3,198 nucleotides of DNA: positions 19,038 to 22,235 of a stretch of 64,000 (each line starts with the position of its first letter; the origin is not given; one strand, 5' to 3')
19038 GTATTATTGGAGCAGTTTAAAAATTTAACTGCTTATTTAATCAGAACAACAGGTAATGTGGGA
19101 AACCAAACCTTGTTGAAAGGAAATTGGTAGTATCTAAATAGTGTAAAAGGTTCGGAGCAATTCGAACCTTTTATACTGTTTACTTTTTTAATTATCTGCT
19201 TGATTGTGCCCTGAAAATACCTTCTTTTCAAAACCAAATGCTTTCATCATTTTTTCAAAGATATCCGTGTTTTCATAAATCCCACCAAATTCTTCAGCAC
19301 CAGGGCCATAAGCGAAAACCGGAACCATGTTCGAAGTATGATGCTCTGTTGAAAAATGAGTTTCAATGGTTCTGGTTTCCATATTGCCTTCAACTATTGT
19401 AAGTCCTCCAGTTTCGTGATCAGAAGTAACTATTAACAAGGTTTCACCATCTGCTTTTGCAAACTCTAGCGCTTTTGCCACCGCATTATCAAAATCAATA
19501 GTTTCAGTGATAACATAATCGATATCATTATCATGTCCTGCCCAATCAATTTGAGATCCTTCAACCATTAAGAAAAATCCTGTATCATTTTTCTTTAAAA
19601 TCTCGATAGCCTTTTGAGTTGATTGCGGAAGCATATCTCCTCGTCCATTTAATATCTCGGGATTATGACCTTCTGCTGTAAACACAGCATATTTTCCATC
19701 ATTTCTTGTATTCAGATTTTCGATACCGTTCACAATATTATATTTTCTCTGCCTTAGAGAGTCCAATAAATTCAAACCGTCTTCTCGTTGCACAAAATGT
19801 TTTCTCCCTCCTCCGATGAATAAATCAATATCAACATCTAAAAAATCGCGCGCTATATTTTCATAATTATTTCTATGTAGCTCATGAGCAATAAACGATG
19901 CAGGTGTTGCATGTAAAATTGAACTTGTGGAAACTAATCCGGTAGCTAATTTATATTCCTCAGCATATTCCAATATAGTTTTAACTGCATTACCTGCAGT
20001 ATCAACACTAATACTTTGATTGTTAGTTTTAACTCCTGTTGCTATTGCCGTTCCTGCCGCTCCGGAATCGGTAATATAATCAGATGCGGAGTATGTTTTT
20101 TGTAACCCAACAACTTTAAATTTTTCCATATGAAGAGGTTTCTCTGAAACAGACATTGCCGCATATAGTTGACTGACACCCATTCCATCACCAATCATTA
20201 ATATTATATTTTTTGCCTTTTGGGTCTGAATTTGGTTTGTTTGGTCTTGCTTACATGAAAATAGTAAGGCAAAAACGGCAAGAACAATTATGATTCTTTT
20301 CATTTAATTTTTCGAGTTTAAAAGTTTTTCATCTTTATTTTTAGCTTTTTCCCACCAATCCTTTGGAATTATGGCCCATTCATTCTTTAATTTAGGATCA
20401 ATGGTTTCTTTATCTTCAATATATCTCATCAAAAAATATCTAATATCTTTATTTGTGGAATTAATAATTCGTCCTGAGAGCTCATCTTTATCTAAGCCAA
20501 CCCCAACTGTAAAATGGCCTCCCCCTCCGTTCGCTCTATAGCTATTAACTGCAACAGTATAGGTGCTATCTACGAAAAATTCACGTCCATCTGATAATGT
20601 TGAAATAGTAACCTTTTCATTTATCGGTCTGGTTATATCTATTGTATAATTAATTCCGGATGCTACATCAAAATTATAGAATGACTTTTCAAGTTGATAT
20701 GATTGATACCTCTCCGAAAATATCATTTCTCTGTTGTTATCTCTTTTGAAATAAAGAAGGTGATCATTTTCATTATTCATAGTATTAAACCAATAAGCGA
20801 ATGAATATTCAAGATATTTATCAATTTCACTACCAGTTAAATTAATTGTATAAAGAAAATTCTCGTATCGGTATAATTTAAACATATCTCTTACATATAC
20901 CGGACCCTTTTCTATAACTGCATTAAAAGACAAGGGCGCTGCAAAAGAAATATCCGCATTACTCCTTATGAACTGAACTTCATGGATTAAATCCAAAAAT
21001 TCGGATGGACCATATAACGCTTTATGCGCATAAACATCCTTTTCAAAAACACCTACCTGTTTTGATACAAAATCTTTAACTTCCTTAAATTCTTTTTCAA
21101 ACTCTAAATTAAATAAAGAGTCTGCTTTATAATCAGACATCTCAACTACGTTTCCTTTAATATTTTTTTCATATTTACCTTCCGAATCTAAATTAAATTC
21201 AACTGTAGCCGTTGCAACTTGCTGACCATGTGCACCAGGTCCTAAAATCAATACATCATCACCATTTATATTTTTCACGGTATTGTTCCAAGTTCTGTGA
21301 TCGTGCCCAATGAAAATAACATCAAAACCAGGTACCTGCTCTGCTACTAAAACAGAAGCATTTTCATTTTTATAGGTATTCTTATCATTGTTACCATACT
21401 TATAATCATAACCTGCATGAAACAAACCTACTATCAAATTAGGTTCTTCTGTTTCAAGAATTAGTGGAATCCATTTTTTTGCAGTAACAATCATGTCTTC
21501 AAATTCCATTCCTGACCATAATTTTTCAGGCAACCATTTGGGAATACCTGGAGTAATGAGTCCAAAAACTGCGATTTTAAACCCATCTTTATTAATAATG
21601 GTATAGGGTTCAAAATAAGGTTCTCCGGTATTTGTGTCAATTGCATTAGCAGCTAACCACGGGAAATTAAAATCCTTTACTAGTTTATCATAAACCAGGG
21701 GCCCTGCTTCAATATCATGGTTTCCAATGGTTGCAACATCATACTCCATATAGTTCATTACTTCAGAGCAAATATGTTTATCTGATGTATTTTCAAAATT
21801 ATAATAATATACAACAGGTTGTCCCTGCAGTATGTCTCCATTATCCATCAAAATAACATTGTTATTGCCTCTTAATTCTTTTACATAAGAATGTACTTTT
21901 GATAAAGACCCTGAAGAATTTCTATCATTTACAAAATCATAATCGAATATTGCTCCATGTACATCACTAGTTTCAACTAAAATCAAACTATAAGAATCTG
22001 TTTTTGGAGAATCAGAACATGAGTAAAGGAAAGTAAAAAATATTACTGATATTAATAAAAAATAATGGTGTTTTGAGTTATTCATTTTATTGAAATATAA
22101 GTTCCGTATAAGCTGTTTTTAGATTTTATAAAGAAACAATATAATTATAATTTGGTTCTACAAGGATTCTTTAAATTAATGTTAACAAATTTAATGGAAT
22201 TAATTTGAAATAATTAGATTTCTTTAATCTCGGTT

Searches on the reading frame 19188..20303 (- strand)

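Call 4: search_protein_families(library=pfam, proteins=[window:19188-20303:-], max_evalue=0.01)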
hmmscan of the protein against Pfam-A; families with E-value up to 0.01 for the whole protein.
window:19188-20303:- (371 aa): 3 families
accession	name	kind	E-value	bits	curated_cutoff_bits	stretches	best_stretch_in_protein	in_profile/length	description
PF00245.25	Alk_phosphatase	-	7.6e-84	282.5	24.4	2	30-304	1-323/423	Alkaline phosphatase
PF01676.23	Metalloenzyme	-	1.4e-11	44.9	24.3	1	227-338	133-227/252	Metalloenzyme superfamily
PF01663.27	Phosphodiest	-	0.0059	16.7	23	1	240-297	158-220/342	Type I phosphodiesterase / nucleotide pyrophosphatase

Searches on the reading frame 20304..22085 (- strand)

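Call 4: search_protein_families(library=pfam, proteins=[window:20304-22085:-], max_evalue=0.01)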
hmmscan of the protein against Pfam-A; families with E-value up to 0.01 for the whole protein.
window:20304-22085:- (593 aa): 2 families
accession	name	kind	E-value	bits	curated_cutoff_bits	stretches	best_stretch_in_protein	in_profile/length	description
PF02872.23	5_nucleotid_C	-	6.5e-25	88.5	23.6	1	344-526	2-154/158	5'-nucleotidase, C-terminal domain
PF00149.33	Metallophos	-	1.4e-08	35.8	21.5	1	39-264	6-190/191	Calcineurin-like phosphoesterase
